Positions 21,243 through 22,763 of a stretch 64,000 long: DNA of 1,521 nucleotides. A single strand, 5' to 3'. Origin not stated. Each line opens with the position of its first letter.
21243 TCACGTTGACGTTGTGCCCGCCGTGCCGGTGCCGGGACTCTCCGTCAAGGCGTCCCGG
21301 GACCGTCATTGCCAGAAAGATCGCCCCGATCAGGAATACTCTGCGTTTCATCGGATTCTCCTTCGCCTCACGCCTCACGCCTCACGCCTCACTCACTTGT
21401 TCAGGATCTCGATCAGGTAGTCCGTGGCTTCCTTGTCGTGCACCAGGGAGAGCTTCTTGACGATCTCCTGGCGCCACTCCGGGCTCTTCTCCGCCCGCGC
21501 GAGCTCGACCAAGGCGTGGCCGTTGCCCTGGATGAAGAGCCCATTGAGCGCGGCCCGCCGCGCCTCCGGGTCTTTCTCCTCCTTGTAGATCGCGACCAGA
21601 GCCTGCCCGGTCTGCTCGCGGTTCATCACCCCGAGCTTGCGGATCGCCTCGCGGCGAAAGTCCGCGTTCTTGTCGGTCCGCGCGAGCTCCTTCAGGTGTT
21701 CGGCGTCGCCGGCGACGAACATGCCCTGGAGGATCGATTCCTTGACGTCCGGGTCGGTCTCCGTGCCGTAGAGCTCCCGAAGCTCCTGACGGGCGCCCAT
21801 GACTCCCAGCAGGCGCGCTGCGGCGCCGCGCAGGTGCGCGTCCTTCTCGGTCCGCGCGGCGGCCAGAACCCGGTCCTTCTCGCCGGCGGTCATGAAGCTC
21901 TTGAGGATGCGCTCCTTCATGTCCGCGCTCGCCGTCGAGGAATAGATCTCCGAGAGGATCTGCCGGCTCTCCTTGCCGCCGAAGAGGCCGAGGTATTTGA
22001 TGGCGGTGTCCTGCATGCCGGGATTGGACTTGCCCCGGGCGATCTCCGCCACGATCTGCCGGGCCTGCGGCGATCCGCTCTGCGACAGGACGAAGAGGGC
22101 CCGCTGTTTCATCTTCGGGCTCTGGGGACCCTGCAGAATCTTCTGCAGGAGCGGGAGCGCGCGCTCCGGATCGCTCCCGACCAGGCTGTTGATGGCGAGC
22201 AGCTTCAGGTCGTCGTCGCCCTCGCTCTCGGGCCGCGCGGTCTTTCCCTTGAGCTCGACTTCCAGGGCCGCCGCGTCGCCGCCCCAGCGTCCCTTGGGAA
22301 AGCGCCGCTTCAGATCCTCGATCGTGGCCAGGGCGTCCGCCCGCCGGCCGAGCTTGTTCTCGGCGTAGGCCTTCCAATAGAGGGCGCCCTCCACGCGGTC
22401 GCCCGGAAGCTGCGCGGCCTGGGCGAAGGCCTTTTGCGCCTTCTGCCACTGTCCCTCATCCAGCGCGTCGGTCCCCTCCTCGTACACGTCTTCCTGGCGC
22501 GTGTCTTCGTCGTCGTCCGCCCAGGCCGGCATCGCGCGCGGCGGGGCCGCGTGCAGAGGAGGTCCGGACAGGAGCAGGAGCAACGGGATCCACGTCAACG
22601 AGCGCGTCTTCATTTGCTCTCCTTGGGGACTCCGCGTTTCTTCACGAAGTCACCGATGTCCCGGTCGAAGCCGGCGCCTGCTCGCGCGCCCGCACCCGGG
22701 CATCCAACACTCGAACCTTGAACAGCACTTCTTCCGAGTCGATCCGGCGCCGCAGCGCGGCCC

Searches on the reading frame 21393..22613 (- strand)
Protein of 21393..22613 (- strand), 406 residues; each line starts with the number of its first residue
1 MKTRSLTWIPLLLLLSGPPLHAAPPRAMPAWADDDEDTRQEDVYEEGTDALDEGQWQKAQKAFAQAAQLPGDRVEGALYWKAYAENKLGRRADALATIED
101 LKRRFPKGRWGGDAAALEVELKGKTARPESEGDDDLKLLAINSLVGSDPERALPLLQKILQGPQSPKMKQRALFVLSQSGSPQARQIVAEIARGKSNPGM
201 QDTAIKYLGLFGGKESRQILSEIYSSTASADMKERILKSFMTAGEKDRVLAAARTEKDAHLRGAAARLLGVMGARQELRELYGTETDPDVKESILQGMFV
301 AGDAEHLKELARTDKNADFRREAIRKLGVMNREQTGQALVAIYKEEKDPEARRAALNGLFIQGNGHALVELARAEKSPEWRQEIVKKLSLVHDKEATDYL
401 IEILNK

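Call 65: search_protein_families(library=pfam, proteins=[window:21393-22613:-], max_evalue=0.001)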
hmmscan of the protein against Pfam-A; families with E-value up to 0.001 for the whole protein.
window:21393-22613:- (406 aa): 8 families
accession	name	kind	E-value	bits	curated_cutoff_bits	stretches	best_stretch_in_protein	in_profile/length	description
PF13646.12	HEAT_2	-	7e-25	87.6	27.7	3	154-236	2-83/88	HEAT repeats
PF13174.12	TPR_6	-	4.1e-05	24.4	26.3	0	77-107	2-32/33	Tetratricopeptide repeat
PF14559.12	TPR_19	-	9.1e-05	23.1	25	0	50-109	1-60/68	Tetratricopeptide repeat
PF11865.14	mTOR_dom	-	0.00013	22.4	27.6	0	250-274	16-40/160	Serine/threonine-protein kinase mTOR domain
PF13525.12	YfiO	-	0.00018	21.8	25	1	37-108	2-75/203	Outer membrane lipoprotein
PF13432.12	TPR_16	-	0.00019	22.3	32.7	1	44-107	1-63/65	Tetratricopeptide repeat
PF07219.19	HemY_N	-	0.00057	20.4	31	0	23-84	42-102/107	HemY protein N-terminus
PF11838.14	ERAP1_C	-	0.00078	19.4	38.2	0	231-341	98-222/318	ERAP1-like C-terminal domain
